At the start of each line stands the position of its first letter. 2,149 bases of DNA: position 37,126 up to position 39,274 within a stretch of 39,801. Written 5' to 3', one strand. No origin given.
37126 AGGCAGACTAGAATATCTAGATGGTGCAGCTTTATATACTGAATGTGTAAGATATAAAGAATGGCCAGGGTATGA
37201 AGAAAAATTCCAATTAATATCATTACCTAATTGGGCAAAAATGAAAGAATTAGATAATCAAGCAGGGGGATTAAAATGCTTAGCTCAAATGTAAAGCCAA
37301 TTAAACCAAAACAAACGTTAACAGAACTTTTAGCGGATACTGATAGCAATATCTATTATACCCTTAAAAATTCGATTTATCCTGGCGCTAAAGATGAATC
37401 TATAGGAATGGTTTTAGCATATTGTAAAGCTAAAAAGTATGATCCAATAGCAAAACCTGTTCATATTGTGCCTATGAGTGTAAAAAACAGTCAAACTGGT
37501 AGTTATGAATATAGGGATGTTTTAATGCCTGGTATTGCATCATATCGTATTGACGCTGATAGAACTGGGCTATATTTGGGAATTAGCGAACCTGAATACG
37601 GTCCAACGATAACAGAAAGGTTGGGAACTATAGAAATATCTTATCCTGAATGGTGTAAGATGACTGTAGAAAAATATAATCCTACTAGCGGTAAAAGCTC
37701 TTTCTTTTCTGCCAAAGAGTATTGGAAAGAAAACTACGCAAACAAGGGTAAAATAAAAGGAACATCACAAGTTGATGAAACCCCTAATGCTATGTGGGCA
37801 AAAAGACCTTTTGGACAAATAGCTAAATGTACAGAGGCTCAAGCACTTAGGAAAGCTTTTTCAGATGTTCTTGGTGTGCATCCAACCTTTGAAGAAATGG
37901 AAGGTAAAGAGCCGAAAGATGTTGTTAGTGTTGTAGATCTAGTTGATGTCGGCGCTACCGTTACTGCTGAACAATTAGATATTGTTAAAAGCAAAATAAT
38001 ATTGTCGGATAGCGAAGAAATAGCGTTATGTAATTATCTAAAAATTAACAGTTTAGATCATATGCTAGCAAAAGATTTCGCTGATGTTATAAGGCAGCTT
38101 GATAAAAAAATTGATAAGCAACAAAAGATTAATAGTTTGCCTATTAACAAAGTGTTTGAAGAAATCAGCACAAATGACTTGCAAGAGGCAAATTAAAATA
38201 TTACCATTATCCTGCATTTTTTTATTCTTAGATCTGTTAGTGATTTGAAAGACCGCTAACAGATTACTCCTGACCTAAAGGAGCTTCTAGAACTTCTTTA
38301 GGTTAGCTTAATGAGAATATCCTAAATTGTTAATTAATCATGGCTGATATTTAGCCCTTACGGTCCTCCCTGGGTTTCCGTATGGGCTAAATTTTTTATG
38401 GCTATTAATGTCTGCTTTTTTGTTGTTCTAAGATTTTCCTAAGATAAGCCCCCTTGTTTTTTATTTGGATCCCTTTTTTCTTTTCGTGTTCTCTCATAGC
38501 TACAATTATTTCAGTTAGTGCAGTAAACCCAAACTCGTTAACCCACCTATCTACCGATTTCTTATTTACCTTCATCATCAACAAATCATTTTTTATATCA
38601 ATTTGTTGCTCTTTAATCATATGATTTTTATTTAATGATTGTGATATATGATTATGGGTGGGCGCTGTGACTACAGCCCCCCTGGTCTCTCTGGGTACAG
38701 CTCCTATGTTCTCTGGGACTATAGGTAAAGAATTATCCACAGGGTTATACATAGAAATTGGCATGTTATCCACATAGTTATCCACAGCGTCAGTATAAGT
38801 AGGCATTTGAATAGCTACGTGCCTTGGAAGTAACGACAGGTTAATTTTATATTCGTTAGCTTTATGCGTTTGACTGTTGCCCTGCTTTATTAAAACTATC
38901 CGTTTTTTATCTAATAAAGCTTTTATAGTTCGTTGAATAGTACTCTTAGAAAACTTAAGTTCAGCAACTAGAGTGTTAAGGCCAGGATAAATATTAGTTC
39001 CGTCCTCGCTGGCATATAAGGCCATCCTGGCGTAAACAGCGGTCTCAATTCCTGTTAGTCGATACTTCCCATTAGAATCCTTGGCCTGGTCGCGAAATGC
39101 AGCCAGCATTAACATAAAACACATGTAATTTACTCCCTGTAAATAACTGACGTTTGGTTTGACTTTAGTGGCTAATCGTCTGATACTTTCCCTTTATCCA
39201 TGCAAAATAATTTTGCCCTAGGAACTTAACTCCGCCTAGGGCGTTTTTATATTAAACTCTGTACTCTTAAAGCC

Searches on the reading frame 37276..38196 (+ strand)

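Call 15: search_protein_families(library=phrogs, max_evalue=0.00001, proteins=[window:37276-38196:+])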
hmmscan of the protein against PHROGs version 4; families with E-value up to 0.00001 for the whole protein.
window:37276-38196:+ (306 aa): 4 families
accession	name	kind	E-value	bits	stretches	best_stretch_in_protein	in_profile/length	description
phrog_2449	-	DNA, RNA and nucleotide metabolism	7.6e-88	295.9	1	20-287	15-267/301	single strand annealing protein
phrog_2780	-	DNA, RNA and nucleotide metabolism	1.8e-12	48.3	1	29-210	43-214/369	RecT-like ssDNA annealing protein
phrog_10056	-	DNA, RNA and nucleotide metabolism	2e-07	31.7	1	40-284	44-259/302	RecT-like ssDNA annealing protein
phrog_2760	-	DNA, RNA and nucleotide metabolism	2.6e-07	31.3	0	156-224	143-205/257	RecT-like ssDNA annealing protein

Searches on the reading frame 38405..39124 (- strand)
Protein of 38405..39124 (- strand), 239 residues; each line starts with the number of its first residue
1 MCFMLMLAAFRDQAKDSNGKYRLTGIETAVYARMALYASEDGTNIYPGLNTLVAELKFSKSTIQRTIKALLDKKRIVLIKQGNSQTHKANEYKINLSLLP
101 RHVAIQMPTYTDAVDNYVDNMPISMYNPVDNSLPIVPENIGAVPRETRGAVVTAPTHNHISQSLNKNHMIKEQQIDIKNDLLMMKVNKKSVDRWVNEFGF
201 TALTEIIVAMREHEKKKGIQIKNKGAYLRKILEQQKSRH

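Call 15: search_protein_families(library=phrogs, max_evalue=0.00001, proteins=[window:38405-39124:-])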
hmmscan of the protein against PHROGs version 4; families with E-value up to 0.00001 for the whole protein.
window:38405-39124:- (239 aa): 1 family
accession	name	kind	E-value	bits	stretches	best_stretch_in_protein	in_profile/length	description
phrog_270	-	DNA, RNA and nucleotide metabolism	4.4e-06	27.3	1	22-103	44-124/383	replication initiation protein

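Call 112: search_protein_families(library=pfam, max_evalue=0.001, proteins=[window:38405-39124:-])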
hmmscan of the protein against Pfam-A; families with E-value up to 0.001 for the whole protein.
window:38405-39124:- (239 aa): 2 families
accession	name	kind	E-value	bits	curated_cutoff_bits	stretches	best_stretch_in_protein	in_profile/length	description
PF13730.12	HTH_36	-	7.8e-08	32.4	25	1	22-70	2-49/55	Helix-turn-helix domain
PF21984.2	DnaD_N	-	0.00038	21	27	0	35-95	24-84/101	DnaD N-terminal domain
